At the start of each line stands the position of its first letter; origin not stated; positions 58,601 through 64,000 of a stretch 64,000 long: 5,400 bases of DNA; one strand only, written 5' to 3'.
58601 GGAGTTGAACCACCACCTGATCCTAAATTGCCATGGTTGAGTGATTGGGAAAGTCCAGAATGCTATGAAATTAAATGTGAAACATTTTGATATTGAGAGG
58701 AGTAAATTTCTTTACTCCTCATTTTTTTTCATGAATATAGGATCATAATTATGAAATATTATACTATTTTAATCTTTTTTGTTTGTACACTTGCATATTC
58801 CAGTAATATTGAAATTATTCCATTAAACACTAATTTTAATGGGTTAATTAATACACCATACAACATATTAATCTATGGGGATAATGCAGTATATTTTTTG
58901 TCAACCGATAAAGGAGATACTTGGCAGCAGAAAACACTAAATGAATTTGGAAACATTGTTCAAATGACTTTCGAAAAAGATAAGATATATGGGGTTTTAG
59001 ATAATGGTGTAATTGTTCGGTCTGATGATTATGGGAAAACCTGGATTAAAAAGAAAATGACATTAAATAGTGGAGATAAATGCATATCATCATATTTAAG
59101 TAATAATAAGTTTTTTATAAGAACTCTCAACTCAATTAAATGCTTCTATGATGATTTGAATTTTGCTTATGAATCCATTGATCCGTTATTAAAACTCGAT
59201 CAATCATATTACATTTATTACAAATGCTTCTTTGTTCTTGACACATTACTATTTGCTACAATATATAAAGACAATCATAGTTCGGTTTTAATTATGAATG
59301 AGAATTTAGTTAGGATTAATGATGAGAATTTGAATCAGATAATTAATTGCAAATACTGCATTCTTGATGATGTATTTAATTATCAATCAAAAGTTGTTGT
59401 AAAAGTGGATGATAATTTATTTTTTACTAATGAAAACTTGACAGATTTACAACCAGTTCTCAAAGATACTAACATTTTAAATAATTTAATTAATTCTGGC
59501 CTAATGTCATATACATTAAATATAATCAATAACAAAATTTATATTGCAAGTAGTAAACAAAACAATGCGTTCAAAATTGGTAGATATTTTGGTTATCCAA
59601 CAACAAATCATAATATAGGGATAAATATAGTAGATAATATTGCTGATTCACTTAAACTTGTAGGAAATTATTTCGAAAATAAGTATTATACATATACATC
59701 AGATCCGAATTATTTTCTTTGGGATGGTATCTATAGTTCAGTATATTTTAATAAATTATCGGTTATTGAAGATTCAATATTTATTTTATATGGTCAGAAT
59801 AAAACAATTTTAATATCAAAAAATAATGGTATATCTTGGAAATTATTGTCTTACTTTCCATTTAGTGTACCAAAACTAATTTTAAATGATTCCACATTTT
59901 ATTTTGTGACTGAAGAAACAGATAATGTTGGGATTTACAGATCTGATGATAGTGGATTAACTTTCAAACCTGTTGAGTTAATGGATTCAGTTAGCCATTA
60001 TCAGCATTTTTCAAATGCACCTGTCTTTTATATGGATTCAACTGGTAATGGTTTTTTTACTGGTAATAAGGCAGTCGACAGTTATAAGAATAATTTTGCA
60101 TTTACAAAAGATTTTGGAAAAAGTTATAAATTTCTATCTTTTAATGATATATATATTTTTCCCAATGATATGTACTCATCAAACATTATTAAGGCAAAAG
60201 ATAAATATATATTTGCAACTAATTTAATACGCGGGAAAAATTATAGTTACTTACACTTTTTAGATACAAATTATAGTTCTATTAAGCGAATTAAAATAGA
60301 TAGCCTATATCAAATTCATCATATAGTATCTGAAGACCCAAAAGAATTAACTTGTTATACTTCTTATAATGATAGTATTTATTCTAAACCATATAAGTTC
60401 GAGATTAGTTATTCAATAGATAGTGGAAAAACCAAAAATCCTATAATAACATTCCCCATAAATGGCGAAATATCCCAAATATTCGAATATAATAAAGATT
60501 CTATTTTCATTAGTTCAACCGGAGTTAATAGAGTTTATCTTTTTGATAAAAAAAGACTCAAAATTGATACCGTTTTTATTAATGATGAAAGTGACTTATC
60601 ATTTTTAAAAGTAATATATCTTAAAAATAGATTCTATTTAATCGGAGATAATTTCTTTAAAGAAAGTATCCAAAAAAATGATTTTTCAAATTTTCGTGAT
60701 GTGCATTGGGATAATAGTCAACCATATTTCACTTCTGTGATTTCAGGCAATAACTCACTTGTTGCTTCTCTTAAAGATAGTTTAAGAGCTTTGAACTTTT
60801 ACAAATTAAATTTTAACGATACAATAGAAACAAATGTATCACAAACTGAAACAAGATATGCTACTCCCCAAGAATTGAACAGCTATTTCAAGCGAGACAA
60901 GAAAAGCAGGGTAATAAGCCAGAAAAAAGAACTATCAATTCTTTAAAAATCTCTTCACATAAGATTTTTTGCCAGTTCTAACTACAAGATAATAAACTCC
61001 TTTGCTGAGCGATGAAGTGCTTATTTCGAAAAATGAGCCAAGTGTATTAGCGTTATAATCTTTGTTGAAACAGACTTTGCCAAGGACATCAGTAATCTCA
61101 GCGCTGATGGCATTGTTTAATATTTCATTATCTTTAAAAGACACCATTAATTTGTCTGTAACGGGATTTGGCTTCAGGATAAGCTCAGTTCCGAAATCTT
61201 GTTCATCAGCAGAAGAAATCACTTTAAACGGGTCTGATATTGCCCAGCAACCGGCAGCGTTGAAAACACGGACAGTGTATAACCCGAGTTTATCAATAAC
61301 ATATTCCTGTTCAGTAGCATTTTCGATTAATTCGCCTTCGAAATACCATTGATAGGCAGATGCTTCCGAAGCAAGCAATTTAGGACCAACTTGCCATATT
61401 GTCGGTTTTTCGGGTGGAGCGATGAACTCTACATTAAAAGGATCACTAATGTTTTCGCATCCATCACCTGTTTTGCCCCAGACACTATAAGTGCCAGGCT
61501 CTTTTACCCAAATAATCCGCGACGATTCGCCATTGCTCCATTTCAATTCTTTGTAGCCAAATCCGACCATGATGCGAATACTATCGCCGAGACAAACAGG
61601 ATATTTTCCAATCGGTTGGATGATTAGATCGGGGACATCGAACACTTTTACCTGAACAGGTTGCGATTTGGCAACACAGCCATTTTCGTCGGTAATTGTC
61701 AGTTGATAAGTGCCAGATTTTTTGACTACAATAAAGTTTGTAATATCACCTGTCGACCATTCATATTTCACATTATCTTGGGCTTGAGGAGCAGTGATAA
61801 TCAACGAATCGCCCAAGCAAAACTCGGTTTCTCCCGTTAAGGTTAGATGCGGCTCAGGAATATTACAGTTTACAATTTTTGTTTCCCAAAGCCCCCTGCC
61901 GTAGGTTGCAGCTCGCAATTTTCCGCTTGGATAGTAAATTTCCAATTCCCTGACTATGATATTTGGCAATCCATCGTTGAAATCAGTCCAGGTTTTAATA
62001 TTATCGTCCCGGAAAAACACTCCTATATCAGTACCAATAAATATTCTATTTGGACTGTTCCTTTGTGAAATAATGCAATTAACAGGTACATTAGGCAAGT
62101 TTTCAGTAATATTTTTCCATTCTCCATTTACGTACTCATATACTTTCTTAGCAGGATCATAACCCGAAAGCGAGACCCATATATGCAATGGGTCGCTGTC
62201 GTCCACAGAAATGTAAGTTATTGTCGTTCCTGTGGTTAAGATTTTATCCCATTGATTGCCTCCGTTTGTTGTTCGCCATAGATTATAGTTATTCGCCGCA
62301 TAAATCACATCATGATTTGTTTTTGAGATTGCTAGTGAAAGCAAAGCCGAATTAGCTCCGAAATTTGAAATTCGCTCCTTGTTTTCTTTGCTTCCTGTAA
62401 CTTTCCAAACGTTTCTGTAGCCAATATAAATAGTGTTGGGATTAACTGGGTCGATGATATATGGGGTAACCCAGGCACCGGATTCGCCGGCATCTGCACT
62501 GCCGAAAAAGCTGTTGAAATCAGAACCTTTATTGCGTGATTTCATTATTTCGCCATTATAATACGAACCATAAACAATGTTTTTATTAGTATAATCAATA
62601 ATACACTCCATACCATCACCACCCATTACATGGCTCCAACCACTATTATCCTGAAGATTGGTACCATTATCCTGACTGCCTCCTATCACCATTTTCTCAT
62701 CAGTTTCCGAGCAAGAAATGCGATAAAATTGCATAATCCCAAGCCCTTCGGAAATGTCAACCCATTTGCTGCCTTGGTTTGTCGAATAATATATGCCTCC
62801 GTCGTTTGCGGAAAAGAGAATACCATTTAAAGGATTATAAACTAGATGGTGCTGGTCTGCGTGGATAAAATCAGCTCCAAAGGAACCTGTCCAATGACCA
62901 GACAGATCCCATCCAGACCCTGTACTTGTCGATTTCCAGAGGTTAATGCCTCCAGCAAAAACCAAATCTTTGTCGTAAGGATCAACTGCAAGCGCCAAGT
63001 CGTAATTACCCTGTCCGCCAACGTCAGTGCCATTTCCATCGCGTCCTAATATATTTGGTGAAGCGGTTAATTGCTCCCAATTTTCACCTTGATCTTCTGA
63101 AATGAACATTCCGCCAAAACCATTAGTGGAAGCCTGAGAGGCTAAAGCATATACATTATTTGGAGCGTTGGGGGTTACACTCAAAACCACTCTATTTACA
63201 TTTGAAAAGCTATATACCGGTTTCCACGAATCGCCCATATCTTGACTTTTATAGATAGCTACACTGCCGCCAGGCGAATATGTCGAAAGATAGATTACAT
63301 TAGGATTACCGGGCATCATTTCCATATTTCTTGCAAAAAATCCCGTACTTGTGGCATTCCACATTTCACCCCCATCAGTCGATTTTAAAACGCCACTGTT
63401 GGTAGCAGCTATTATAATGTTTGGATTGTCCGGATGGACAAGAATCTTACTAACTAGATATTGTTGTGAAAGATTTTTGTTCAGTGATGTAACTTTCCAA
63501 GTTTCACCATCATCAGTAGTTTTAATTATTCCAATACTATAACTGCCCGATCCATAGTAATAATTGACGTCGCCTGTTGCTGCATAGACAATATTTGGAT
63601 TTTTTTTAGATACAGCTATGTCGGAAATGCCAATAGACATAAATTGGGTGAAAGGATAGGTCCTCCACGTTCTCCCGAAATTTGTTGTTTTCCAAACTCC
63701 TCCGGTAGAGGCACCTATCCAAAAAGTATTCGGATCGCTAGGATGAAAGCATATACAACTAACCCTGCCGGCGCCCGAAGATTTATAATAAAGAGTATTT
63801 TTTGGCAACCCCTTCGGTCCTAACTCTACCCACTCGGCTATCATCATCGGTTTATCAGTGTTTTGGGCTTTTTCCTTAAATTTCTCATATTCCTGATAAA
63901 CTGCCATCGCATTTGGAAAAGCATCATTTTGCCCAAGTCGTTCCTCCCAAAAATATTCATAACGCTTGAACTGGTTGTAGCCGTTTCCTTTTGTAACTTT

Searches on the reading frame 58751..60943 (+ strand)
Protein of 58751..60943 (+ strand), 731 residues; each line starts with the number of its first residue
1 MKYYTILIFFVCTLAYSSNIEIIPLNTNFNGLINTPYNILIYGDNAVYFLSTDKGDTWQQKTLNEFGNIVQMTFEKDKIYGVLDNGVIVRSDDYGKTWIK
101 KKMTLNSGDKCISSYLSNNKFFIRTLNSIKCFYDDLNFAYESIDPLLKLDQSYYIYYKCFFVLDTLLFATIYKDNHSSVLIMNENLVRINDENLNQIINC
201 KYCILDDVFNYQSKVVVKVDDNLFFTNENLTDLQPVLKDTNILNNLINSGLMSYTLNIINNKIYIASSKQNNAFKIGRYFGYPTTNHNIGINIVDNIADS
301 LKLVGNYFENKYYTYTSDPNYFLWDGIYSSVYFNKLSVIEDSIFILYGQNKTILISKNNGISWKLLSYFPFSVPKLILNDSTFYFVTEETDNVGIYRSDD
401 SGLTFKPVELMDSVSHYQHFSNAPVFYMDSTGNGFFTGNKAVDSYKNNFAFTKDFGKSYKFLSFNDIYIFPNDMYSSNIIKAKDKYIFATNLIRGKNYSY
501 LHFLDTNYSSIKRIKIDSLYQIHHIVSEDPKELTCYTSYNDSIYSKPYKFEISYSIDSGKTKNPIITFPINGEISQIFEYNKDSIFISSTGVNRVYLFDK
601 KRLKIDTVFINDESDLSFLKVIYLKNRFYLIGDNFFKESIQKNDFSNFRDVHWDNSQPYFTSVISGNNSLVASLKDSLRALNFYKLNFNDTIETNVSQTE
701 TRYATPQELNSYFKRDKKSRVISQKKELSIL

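Call 24: search_protein_families(library=pfam, proteins=[window:58751-60943:+], max_evalue=0.01)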
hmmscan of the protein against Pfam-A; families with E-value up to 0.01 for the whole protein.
window:58751-60943:+ (731 aa): 4 families
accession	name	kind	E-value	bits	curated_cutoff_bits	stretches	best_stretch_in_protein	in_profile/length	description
PF02012.26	BNR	-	1.7e-06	27.6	27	0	355-365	2-12/12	BNR/Asp-box repeat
PF14870.12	PSII_BNR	-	1.9e-05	24.5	27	0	24-100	20-96/303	Photosynthesis system II assembly factor YCF48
PF15899.11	BNR_6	-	0.00022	21.5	27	0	90-100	3-12/14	BNR-Asp box repeat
PF13088.12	BNR_2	-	0.0054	16.6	31.4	0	30-100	121-200/277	BNR repeat-like domain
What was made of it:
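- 58751..60946 (+): Partner gene: BNR/Asp-box repeat protein with a signal peptide, truncated in this lineage to 731 aa from 799 aa. From residue 704 on it reads into foreign sequence. Pfam BNR and PSII_BNR weak hits (call 24).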

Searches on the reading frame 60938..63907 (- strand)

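Call 24: search_protein_families(library=pfam, proteins=[window:60938-63907:-], max_evalue=0.01)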
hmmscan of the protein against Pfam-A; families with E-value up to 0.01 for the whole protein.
window:60938-63907:- (990 aa): 4 families
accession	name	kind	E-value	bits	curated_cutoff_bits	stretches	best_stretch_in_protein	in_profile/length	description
PF15902.12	Sortilin-Vps10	-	4.5e-19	69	33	2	173-282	3-114/446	Sortilin, neurotensin receptor 3,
PF18962.6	Por_Secre_tail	-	4.1e-11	43.4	27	1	913-987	3-73/75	Secretion system C-terminal sorting domain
PF14870.12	PSII_BNR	-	2.2e-06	27.6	27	1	127-229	40-138/303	Photosynthesis system II assembly factor YCF48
PF06832.18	BiPBP_C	-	0.0053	17.1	26.8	0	727-747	67-87/90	Penicillin-Binding Protein C-terminus Family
